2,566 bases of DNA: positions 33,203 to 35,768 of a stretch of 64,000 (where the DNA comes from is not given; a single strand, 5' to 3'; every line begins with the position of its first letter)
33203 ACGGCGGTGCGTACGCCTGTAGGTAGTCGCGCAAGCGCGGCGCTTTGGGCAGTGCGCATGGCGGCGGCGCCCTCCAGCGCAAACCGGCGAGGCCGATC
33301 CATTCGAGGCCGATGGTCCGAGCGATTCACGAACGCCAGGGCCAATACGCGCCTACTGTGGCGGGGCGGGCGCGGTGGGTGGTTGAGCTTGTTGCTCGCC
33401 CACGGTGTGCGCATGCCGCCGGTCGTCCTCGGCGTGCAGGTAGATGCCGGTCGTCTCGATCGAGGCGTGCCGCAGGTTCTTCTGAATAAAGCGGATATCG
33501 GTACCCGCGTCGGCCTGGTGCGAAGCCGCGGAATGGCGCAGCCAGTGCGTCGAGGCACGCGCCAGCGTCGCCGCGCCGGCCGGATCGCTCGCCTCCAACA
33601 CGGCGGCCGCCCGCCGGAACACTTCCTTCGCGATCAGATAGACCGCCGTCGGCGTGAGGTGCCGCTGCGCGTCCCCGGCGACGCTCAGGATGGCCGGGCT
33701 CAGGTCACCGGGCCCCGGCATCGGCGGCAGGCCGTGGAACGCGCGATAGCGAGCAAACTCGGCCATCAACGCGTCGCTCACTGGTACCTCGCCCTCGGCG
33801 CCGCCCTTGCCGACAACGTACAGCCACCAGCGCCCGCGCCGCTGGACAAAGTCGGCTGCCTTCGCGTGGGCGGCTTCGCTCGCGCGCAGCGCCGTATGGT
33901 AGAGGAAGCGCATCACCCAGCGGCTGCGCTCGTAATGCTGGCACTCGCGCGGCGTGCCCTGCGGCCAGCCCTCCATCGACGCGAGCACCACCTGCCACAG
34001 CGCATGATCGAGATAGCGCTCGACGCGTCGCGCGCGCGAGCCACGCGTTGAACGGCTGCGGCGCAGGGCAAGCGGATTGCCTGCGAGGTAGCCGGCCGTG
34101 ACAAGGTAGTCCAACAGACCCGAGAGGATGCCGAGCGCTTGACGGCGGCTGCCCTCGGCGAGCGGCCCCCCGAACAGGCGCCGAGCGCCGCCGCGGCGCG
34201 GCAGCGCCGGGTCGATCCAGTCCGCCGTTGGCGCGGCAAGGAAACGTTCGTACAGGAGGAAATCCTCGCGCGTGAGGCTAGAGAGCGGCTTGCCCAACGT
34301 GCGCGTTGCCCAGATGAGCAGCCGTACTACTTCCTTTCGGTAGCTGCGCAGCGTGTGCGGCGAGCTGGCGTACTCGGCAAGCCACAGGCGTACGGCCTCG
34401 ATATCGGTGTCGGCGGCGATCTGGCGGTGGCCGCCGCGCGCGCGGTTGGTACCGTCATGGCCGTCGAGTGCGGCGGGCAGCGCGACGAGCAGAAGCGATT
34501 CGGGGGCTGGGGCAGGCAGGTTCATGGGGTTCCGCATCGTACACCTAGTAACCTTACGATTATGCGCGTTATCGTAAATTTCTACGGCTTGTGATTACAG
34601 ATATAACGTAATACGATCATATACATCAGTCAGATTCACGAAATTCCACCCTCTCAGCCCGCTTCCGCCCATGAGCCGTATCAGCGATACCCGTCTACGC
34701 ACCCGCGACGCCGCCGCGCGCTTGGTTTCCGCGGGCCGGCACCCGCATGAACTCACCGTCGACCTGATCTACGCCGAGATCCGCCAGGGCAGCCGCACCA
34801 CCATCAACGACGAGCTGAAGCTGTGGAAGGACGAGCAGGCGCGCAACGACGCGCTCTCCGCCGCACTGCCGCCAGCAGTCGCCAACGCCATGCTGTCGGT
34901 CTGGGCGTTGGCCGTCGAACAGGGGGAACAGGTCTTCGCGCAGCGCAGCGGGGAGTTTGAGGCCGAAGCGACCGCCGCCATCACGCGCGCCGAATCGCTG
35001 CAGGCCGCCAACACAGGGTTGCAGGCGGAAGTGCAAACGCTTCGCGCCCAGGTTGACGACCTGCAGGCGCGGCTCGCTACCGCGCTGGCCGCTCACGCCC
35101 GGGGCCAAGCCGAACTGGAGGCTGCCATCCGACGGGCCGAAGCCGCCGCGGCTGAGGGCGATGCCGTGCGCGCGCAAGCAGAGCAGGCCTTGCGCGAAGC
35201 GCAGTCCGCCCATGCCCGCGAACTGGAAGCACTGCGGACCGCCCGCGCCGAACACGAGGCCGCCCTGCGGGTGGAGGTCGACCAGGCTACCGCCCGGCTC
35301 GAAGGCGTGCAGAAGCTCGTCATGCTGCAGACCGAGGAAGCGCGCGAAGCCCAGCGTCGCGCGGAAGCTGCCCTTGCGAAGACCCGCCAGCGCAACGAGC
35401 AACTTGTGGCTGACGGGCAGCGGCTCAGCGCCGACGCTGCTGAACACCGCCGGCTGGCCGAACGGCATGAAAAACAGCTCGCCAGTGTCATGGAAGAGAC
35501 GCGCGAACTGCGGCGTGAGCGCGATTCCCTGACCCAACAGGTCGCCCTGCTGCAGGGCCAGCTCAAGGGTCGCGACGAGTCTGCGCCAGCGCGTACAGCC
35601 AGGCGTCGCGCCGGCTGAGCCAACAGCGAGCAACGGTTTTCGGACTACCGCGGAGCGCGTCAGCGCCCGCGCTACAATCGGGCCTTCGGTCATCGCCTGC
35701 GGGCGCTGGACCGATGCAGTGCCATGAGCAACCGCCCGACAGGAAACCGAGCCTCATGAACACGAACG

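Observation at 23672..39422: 15.7-kb Tn3-family (Tn4651-like TnpS/TnpT) transposon inserted precisely into ansB, with intact 46-bp terminal repeats and 5-bp GTTCA target duplication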

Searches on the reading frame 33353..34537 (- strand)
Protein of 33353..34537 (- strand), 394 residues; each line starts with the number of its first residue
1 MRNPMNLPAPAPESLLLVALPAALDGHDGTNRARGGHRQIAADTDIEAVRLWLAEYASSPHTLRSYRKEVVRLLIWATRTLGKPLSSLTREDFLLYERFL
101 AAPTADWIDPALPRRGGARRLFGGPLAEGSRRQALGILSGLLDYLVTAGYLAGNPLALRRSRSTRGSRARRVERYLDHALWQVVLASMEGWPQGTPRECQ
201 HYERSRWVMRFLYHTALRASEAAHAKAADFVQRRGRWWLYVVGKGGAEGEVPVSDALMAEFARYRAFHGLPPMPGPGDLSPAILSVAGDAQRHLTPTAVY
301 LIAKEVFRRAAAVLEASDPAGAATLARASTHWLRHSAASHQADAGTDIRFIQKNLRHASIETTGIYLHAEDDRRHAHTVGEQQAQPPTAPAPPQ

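Call 7: search_protein_families(library=pfam, proteins=[window:33353-34537:-])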
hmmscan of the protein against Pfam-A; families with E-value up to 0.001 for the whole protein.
window:33353-34537:- (394 aa): 1 family
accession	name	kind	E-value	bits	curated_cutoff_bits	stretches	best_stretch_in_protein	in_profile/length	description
PF00589.27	Phage_integrase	-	4.8e-19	69.2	27.1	1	201-371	20-170/172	Phage integrase family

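Call 32: search_protein_families(library=ncbifam, proteins=[window:33353-34537:-], max_evalue=0.01)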
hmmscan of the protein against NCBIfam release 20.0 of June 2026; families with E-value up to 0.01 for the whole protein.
window:33353-34537:- (394 aa): 10 families
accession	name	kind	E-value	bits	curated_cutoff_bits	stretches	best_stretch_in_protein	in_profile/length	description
TIGR02224.1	recomb_XerC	equivalog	8.7e-21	74.5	335.15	1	56-372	11-280/295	tyrosine recombinase XerC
NF001399.0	PRK00283.1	subfamily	4.4e-19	68.8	279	1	53-373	17-287/300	tyrosine recombinase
NF040815.2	recomb_XerA_Arch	equivalog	9.1e-19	68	220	1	169-374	90-259/263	site-specific tyrosine recombinase/integron integrase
TIGR02225.1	recomb_XerD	equivalog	6.5e-17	61.8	329.6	1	201-373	122-278/290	site-specific tyrosine recombinase XerD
NF002331.0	PRK01287.1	subfamily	3e-13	49.5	371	1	52-368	36-311/365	site-specific tyrosine recombinase XerC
TIGR02249.1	integrase_gron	subfamily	6.5e-11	42.1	265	1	325-371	256-302/315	integron integrase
NF003462.0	PRK05084.1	equivalog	1.4e-08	33.9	267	1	327-375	302-350/360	tyrosine recombinase XerS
NF011946.0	PRK15417.1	equivalog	7.9e-05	22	435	1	266-369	223-315/337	integron integrase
NF007371.0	PRK09871.1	subfamily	0.00032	20.3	222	1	320-369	125-174/198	tyrosine-type DNA invertase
NF007370.0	PRK09870.1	subfamily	0.0031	17.2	221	1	327-370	137-180/200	tyrosine-type DNA invertase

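Call 78: search_solved_structures(query=window:33353-34537:-, max_evalue=0.01)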
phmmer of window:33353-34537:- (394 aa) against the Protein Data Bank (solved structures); distinct sequences matched with E-value up to 0.01: 9.
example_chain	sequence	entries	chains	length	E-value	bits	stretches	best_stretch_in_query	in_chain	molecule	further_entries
4a8e_A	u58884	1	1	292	1.2e-10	43.8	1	204-369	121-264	PROBABLE TYROSINE RECOMBINASE XERC-LIKE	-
5dcf_A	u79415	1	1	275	6.2e-09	38.1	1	204-377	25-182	Tyrosine recombinase XerD,DNA translocase FtsK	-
1a0p_A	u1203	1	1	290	9.3e-09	37.6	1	204-373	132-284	SITE-SPECIFIC RECOMBINASE XERD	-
2a3v_A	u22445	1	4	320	1.7e-06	30.1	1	319-371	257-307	site-specific recombinase IntI4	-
5hxy_A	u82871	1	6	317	1.1e-05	27.5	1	326-373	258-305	Tyrosine recombinase XerA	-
5jjv_A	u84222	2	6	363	2.3e-05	26.4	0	328-374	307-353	Tyrosine recombinase XerH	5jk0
9i5v_14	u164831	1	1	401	4.3e-05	25.5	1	134-372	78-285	Ribosome-associated translation inhibitor RaiA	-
5dor_A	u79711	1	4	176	0.0035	19.2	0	294-370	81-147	Integrase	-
5vfz_A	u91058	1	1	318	0.0048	18.8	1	328-375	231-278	Gp33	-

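Call 82: find_homologous_proteins(query=window:33353-34537:-, max_evalue=1e-10)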
Query window:33353-34537:- (394 aa): 1330 proteins with E <= 1e-10 among 8000 candidates; the best 120 are listed.
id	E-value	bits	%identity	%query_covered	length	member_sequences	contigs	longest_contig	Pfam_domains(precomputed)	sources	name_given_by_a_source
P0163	1.6e-243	825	93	100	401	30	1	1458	PF00589.28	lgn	-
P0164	7.2e-212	721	84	99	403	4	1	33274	PF00589.28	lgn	-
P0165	3.4e-207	706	83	97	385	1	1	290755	PF00589.28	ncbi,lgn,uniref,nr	ncbi:integrase [Trinickia dabaoshanensis]|uniref:Integrase n=1 Tax=Trinickia dabaoshanensis TaxID=56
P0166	8.8e-207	704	83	95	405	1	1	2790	PF00589.28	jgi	jgi:integrase/recombinase XerC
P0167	1.9e-206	703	81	98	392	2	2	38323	PF00589.28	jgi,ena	-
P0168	1.9e-206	703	82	99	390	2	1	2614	PF00589.28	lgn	-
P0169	2.6e-206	703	83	97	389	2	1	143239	PF00589.28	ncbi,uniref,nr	ncbi:tyrosine-type recombinase/integrase [Burkholderia cepacia]|uniref:tyrosine-type recombinase/int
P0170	9.9e-206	701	81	98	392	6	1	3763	PF00589.28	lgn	-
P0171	1.2e-205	701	83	98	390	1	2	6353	PF00589.28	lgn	-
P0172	1.3e-204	697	80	98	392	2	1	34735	PF00589.28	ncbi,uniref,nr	ncbi:tyrosine-type recombinase/integrase [Paraburkholderia tagetis]|uniref:Site-specific integrase n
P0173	1.7e-204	697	81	98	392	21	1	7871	PF00589.28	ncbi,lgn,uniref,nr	ncbi:Phage integrase [Caballeronia calidae]|uniref:Phage integrase n=1 Tax=Caballeronia calidae TaxI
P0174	2.0e-204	697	80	99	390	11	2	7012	PF00589.28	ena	-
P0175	3.3e-204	696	85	95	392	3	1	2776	PF00589.28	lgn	-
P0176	5.7e-204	695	82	95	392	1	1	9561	PF00589.28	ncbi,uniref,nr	ncbi:tyrosine-type recombinase/integrase [Burkholderia ubonensis]|uniref:tyrosine-type recombinase/i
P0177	1.3e-203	694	83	96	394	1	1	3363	PF00589.28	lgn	-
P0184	1.2e-197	674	79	95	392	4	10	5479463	PF00589.28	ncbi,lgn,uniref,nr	ncbi:tyrosine-type recombinase/integrase [Ralstonia solanacearum]|uniref:tyrosine-type recombinase/i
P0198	4.0e-189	646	75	98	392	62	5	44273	PF00589.28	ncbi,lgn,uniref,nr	ncbi:tyrosine-type recombinase/integrase [Burkholderia multivorans]|uniref:tyrosine-type recombinase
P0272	1.7e-166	572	71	93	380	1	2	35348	PF00589.28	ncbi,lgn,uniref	ncbi:tyrosine-type recombinase/integrase [Zoogloea sp.]|uniref:tyrosine-type recombinase/integrase n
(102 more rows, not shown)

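Call 83: find_encoding_contigs(protein=P0184, flank=7000, max_places=2)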
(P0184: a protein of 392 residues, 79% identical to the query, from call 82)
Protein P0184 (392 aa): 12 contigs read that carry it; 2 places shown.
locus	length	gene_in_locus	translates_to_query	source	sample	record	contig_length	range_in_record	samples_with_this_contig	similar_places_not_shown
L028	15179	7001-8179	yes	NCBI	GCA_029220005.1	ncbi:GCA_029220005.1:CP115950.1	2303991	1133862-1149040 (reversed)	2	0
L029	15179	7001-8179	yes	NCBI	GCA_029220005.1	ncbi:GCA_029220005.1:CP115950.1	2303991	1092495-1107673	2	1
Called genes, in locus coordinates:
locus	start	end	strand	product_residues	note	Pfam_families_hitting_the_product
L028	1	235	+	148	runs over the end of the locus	-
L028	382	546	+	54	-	-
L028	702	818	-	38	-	-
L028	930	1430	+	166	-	-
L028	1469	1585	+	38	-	-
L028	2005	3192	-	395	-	PF00155:Aminotran_1_2, PF00266:Aminotran_5 (faint)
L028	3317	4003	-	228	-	PF03466:LysR_substrate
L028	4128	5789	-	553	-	PF12482:DUF3701, PF00589:Phage_integrase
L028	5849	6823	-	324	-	PF11740:KfrA_N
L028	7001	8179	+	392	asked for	PF00589:Phage_integrase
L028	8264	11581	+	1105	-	PF04851:ResIII, PF00176:SNF2-rel_dom, PF00270:DEAD (weak), PF00271:Helicase_C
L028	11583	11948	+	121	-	PF11535:Calci_bind_CcbP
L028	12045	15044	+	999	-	PF13700:DUF4158, PF01526:DDE_Tnp_Tn3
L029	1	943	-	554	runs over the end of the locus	PF01266:DAO (weak), PF06039:Mqo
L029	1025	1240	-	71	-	-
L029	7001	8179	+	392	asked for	PF00589:Phage_integrase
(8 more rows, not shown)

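Call 84: find_encoding_contigs(protein=P0198, flank=7000, max_places=2)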
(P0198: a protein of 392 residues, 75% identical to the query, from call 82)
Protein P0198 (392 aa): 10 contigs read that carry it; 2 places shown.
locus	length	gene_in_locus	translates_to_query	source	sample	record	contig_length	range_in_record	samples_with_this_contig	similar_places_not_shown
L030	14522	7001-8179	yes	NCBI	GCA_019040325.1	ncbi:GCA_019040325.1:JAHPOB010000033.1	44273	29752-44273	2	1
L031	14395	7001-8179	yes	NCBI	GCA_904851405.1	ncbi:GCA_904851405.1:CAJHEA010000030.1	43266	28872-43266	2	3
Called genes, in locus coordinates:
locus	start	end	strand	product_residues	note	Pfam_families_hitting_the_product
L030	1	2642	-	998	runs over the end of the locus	PF13700:DUF4158, PF01526:DDE_Tnp_Tn3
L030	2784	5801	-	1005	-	PF13700:DUF4158, PF01526:DDE_Tnp_Tn3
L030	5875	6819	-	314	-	PF11740:KfrA_N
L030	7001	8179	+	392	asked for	PF00589:Phage_integrase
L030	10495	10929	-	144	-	PF00376:MerR, PF13411:MerR_1, PF09278:MerR-DNA-bind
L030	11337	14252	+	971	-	PF13700:DUF4158, PF01526:DDE_Tnp_Tn3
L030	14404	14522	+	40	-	PF13542:HTH_Tnp_ISL3 (weak), PF01527:HTH_Tnp_1 (weak)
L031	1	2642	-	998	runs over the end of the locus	PF13700:DUF4158, PF01526:DDE_Tnp_Tn3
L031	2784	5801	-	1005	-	PF13700:DUF4158, PF01526:DDE_Tnp_Tn3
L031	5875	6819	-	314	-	PF11740:KfrA_N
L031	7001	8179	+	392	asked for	PF00589:Phage_integrase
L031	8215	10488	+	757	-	PF00176:SNF2-rel_dom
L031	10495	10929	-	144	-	PF00376:MerR, PF13411:MerR_1, PF09278:MerR-DNA-bind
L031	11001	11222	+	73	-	PF02411:MerT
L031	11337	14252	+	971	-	PF13700:DUF4158, PF01526:DDE_Tnp_Tn3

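Call 85: find_encoding_contigs(protein=P0272, flank=7000, max_places=2)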
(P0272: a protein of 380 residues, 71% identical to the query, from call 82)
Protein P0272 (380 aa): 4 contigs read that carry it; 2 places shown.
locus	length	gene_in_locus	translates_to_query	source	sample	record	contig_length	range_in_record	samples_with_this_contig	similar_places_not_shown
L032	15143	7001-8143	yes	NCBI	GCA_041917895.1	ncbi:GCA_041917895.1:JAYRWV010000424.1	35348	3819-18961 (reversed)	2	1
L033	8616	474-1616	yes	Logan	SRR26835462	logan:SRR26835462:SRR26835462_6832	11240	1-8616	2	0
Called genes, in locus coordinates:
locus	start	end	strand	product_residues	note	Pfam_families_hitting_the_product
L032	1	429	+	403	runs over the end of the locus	PF07690:MFS_1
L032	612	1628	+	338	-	PF00589:Phage_integrase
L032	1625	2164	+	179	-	PF01844:HNH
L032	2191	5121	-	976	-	PF13700:DUF4158, PF01526:DDE_Tnp_Tn3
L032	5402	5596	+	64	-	PF07411:DUF1508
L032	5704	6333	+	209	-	-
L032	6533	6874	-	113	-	PF11740:KfrA_N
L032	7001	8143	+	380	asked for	PF00589:Phage_integrase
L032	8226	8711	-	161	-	-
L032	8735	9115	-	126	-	PF03551:PadR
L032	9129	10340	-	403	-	PF02417:Chromate_transp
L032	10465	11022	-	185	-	PF13489:Methyltransf_23 (weak), PF13847:Methyltransf_31 (weak), PF08241:Methyltransf_11, PF08242:Methyltransf_12 (weak), PF13649:Methyltransf_25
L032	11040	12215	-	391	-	PF01053:Cys_Met_Meta_PP, PF01212:Beta_elim_lyase (faint)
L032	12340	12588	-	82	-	PF00581:Rhodanese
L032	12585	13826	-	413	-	PF00083:Sugar_tr (weak), PF07690:MFS_1, PF12832:MFS_1_like (faint), PF00083:Sugar_tr (weak), PF07690:MFS_1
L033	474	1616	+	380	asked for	PF00589:Phage_integrase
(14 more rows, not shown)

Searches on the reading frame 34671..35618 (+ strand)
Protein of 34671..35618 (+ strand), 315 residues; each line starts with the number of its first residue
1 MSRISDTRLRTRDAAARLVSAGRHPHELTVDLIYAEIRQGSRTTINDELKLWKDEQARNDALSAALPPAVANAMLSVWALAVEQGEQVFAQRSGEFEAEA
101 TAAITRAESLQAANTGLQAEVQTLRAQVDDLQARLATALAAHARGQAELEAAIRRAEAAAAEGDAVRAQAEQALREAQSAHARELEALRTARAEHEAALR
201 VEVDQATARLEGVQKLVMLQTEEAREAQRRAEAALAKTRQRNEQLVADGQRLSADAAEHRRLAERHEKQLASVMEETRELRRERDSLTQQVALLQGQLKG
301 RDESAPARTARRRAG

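Call 7: search_protein_families(library=pfam, proteins=[window:34671-35618:+])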
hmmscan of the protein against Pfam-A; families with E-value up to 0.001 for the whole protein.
window:34671-35618:+ (315 aa): 1 family
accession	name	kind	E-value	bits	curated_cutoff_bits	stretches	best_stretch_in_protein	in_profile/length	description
PF11740.13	KfrA_N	-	2e-14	54.7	26.1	1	11-121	5-113/113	Plasmid replication region DNA-binding N-term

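Call 32: search_protein_families(library=ncbifam, proteins=[window:34671-35618:+], max_evalue=0.01)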
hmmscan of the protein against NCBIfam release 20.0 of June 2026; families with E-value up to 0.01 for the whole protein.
window:34671-35618:+ (315 aa): 2 families
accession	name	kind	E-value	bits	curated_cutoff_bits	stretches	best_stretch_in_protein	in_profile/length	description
TIGR02168.1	SMC_prok_B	equivalog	0.00029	18.7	567.35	1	95-298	711-919/1181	chromosome segregation protein SMC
TIGR02169.1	SMC_prok_A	equivalog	0.0059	14.3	729.4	1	97-297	223-457/1165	chromosome segregation protein SMC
